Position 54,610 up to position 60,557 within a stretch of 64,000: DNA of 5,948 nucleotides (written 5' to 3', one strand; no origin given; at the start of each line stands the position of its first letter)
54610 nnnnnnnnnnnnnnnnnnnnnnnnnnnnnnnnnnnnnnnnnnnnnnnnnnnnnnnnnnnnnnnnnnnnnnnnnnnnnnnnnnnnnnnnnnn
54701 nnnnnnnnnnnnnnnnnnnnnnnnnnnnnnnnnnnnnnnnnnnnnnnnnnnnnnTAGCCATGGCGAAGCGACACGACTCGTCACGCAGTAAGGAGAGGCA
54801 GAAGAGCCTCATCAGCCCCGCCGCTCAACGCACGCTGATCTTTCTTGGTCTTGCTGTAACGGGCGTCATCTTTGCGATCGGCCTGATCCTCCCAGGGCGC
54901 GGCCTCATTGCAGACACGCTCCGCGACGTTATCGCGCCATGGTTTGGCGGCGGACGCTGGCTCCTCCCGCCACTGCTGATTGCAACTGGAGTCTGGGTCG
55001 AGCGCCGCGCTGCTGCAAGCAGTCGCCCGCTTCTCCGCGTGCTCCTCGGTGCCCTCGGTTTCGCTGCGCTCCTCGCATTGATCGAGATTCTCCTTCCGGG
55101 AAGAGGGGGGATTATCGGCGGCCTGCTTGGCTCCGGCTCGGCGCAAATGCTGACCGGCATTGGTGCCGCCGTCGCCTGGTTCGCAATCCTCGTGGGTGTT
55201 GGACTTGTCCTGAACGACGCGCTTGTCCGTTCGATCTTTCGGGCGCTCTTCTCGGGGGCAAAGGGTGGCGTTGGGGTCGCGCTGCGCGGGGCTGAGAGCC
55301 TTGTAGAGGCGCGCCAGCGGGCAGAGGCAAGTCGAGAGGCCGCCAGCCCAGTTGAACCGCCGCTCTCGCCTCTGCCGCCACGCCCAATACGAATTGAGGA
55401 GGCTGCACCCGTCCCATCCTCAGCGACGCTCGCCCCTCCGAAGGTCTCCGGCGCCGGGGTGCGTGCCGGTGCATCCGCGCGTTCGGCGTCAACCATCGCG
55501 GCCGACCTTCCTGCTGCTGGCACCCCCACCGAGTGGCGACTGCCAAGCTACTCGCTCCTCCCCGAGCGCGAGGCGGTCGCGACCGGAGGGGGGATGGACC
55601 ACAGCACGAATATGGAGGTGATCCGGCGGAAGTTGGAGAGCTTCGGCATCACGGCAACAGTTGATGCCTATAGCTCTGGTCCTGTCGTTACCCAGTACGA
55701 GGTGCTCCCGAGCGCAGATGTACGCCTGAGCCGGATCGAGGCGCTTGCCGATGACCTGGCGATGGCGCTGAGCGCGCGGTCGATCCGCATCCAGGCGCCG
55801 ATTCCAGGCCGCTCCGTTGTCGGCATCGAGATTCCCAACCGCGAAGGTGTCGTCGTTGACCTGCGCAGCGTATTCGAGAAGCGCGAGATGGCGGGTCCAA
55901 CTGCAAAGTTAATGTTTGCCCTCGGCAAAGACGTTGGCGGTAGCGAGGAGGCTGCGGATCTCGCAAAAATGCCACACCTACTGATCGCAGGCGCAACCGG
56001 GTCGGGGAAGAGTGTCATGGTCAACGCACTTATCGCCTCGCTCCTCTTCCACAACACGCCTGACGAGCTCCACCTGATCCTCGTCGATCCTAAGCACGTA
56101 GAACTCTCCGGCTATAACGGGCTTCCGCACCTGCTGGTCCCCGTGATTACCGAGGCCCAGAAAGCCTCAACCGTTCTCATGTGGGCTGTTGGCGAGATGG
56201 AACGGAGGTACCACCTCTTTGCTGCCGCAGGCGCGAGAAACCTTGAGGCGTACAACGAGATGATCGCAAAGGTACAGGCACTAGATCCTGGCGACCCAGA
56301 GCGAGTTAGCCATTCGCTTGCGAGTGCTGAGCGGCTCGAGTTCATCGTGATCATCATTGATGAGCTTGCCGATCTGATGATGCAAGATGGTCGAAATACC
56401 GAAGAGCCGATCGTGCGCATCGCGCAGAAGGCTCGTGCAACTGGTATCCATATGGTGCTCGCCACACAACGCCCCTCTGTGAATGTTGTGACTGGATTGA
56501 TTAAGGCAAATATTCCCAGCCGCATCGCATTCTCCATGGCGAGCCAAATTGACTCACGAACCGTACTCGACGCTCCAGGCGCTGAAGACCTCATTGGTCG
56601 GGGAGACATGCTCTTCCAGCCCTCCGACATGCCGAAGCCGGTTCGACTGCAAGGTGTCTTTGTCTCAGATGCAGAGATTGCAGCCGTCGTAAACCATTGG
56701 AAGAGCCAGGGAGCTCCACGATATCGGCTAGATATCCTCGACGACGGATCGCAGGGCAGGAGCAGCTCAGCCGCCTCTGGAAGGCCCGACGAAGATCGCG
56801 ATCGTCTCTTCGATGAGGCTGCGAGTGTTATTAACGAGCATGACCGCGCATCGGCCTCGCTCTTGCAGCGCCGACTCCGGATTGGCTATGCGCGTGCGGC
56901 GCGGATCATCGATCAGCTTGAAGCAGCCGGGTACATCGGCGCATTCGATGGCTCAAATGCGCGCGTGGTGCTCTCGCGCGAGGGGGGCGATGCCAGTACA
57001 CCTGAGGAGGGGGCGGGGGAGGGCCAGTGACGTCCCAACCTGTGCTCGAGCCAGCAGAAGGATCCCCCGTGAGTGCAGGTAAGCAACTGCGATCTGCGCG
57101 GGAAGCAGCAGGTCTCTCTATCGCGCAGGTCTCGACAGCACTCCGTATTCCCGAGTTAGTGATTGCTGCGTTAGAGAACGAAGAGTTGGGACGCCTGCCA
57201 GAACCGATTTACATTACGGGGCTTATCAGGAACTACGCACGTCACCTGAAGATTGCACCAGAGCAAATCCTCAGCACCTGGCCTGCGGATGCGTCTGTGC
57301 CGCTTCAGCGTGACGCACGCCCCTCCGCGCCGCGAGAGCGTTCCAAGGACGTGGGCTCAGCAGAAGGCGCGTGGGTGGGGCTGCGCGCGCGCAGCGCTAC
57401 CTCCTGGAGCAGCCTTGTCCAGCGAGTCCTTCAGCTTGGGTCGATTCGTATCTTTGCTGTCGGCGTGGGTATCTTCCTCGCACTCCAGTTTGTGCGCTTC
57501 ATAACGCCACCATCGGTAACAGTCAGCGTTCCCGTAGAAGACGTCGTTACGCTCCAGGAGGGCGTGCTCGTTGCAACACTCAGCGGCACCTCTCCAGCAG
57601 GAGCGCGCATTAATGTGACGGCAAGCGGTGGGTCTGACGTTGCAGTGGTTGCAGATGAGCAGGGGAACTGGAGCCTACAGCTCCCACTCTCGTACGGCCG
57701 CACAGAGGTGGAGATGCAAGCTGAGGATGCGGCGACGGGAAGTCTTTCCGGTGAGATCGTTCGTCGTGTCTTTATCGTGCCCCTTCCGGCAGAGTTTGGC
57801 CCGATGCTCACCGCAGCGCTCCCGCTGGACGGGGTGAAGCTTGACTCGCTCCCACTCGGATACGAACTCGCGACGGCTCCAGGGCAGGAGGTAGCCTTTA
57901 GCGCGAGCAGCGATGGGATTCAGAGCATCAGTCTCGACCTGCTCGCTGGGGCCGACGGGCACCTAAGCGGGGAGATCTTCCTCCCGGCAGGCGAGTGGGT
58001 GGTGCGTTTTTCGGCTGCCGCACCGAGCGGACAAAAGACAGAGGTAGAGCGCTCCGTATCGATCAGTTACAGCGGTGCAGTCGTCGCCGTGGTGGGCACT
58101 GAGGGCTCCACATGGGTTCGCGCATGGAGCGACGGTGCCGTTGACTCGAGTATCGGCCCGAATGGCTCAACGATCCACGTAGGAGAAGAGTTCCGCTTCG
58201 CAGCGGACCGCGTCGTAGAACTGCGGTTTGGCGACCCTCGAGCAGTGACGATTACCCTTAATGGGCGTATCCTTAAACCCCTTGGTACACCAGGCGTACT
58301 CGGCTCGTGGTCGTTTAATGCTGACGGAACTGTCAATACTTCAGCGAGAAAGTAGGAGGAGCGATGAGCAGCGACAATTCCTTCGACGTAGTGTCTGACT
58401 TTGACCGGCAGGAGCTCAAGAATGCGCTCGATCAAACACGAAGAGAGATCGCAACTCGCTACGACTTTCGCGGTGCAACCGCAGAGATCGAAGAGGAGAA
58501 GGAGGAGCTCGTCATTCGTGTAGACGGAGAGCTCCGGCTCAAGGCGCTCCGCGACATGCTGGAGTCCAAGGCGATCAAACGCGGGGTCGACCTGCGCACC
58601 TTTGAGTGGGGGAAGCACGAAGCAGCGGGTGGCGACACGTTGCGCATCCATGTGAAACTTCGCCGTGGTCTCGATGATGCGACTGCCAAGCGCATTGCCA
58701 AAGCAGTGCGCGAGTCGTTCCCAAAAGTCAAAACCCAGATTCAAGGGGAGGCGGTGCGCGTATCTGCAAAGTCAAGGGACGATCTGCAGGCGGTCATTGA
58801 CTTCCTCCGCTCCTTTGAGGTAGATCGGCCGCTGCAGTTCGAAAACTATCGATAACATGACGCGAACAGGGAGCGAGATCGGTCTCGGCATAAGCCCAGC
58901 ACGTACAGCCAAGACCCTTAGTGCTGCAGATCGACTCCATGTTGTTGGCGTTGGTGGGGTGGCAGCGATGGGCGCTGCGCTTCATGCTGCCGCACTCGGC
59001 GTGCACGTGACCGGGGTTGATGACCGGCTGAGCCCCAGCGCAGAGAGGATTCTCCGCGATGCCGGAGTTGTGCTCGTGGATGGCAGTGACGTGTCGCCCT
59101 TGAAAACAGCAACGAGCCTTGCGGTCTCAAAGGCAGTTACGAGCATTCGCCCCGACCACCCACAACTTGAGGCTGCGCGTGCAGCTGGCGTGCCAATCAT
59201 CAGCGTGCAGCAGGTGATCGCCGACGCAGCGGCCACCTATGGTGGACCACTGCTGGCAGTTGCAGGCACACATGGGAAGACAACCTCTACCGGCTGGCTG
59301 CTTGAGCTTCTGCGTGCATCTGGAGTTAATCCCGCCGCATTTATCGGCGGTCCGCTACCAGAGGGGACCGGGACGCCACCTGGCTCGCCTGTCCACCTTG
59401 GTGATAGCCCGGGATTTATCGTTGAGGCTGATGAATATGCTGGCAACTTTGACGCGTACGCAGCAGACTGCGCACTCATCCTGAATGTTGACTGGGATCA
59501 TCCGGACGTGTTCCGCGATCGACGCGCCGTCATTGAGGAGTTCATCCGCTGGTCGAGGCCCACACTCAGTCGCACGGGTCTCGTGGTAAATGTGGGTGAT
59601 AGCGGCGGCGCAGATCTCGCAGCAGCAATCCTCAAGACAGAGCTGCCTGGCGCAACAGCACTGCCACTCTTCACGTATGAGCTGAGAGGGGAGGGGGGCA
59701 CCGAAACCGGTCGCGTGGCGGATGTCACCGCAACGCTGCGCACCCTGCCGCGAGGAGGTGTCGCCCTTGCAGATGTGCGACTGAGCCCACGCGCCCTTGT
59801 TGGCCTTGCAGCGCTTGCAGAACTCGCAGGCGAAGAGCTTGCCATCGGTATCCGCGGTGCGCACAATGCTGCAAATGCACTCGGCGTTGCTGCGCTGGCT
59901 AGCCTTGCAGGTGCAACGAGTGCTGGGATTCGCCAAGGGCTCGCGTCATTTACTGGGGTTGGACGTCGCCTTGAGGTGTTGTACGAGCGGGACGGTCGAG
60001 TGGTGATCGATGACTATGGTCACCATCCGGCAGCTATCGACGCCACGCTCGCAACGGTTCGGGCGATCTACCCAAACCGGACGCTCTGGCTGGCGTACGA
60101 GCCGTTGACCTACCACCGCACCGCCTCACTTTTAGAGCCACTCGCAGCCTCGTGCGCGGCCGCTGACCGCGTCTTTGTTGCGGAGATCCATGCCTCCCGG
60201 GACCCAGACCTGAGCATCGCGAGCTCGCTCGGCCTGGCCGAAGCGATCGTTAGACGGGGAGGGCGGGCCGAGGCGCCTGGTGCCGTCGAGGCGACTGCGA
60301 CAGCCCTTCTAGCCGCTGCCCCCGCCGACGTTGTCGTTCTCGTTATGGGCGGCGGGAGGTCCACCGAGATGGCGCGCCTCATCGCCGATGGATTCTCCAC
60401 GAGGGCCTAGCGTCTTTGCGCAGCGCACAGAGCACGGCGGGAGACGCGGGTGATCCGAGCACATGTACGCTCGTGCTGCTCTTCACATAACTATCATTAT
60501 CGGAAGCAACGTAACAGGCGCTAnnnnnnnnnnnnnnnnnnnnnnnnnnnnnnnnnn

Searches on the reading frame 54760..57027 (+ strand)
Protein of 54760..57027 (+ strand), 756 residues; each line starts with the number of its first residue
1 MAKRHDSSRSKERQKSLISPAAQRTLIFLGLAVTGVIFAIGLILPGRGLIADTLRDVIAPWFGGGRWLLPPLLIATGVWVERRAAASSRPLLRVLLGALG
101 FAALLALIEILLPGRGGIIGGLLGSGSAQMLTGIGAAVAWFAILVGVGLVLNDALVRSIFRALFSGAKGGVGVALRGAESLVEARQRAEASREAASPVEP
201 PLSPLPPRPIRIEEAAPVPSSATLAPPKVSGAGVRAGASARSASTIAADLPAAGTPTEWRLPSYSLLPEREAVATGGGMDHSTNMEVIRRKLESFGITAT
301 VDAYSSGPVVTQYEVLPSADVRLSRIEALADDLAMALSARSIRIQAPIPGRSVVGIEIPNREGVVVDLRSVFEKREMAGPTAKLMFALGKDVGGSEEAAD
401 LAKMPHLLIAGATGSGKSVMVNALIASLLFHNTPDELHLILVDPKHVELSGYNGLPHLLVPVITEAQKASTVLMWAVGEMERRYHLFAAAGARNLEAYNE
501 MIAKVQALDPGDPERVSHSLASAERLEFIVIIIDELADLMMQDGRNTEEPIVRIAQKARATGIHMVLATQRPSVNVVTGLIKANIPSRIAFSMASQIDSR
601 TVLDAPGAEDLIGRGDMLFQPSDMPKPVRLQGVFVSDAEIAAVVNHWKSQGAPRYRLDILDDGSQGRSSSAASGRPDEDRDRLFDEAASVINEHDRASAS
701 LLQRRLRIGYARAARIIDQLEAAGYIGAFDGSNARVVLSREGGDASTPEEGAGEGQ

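Call 38: search_protein_families(library=ncbifam, proteins=[window:54760-57027:+], max_evalue=1e-10)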
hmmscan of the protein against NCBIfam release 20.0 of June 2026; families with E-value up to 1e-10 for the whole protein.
window:54760-57027:+ (756 aa): 5 families
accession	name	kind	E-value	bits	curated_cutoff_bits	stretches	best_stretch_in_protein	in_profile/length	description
NF007615.0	PRK10263.1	equivalog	8.5e-139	464.4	1566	1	286-738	892-1349/1355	DNA translocase FtsK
TIGR03924.1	T7SS_EccC_a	equivalog_domain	5.4e-29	101.4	509.15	1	403-637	449-671/673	type VII secretion protein EccCa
TIGR03928.1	T7_EssCb_Firm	equivalog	8.8e-29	99.8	778.4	1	405-614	470-664/1296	type VII secretion protein EssC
TIGR03925.1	T7SS_EccC_b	equivalog_domain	2.5e-16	59.1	346.55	1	402-600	73-256/564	type VII secretion protein EccCb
NF041214.1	plasmid_TraB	equivalog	8.2e-11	41.1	800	0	406-603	250-419/639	plasmid transfer protein TraB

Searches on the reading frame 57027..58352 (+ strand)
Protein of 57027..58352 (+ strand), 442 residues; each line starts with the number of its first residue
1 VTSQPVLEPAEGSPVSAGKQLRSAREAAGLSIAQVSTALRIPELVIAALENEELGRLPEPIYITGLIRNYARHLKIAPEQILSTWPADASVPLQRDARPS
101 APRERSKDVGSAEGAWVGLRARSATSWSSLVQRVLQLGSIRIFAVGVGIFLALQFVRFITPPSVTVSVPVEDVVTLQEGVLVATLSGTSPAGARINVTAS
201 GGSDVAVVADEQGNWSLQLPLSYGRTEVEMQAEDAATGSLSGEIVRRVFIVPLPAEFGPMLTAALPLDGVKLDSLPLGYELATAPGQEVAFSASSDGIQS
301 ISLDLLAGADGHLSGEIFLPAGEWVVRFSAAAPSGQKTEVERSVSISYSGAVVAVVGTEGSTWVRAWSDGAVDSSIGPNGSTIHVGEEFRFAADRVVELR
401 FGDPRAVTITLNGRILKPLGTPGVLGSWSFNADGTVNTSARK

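Call 38: search_protein_families(library=ncbifam, proteins=[window:57027-58352:+], max_evalue=1e-10)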
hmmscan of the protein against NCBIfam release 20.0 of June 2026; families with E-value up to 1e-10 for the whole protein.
window:57027-58352:+ (442 aa): 0 families

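Call 40: search_protein_families(library=pfam, proteins=[window:57027-58352:+], max_evalue=0.001)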
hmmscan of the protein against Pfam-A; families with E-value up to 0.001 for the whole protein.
window:57027-58352:+ (442 aa): 4 families
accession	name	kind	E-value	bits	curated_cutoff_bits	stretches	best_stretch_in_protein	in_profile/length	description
PF13413.12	HTH_25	-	1.6e-20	73.1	24.6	1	20-81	1-62/62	Helix-turn-helix domain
PF13464.11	RodZ_C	-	0.00022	21.6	23.9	0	381-423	23-66/72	RodZ C-terminal domain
PF13560.12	HTH_31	-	0.00057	20.6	27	0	18-57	3-42/64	Helix-turn-helix domain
PF17936.7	Big_6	-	0.00059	20.5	27.6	0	183-237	15-71/83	Bacterial Ig domain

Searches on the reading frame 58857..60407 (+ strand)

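Call 38: search_protein_families(library=ncbifam, proteins=[window:58857-60407:+], max_evalue=1e-10)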
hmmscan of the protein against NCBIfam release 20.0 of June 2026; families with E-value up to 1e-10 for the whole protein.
window:58857-60407:+ (517 aa): 9 families
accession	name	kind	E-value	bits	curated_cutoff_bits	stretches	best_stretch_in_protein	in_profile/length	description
TIGR01082.1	murC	equivalog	2.3e-70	237.9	335.1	1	27-507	2-446/449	UDP-N-acetylmuramate--L-alanine ligase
TIGR01081.1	mpl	equivalog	3.2e-40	138.5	388.7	2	26-245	1-218/448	UDP-N-acetylmuramate:L-alanyl-gamma-D-glutamyl-meso-diaminopimelate ligase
NF011171.0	PRK14573.1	equivalog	1.9e-27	95.5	1015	1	327-466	262-401/809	bifunctional UDP-N-acetylmuramate--L-alanine ligase/D-alanine--D-alanine ligase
NF053645.1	pMurC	equivalog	2.8e-19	69.2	560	1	327-407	310-391/492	pseudomurein biosynthesis peptide ligase pMurC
TIGR01087.1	murD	equivalog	4.2e-19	68.9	211.95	0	37-221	13-190/441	UDP-N-acetylmuramoyl-L-alanine--D-glutamate ligase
NF008896.0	PRK11929.1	equivalog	4.1e-13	48.1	1023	0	202-405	679-859/965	bifunctional UDP-N-acetylmuramoyl-L-alanyl-D-glutamate--2,6-diaminopimelate ligase MurE/UDP-N-acetylmuramoyl-tripeptide--D-alanyl-D-alanine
NF001124.0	PRK00139.1-2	equivalog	2.6e-12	46.3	476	0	327-407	297-377/500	UDP-N-acetylmuramoyl-L-alanyl-D-glutamate--2,6-diaminopimelate ligase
TIGR01085.1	murE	subfamily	4.2e-12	45.7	257.3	0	327-408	277-359/472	UDP-N-acetylmuramyl-tripeptide synthetase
NF001126.0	PRK00139.1-4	equivalog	2e-11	43.2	373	0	326-408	287-369/486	UDP-N-acetylmuramoyl-L-alanyl-D-glutamate--2,6-diaminopimelate ligase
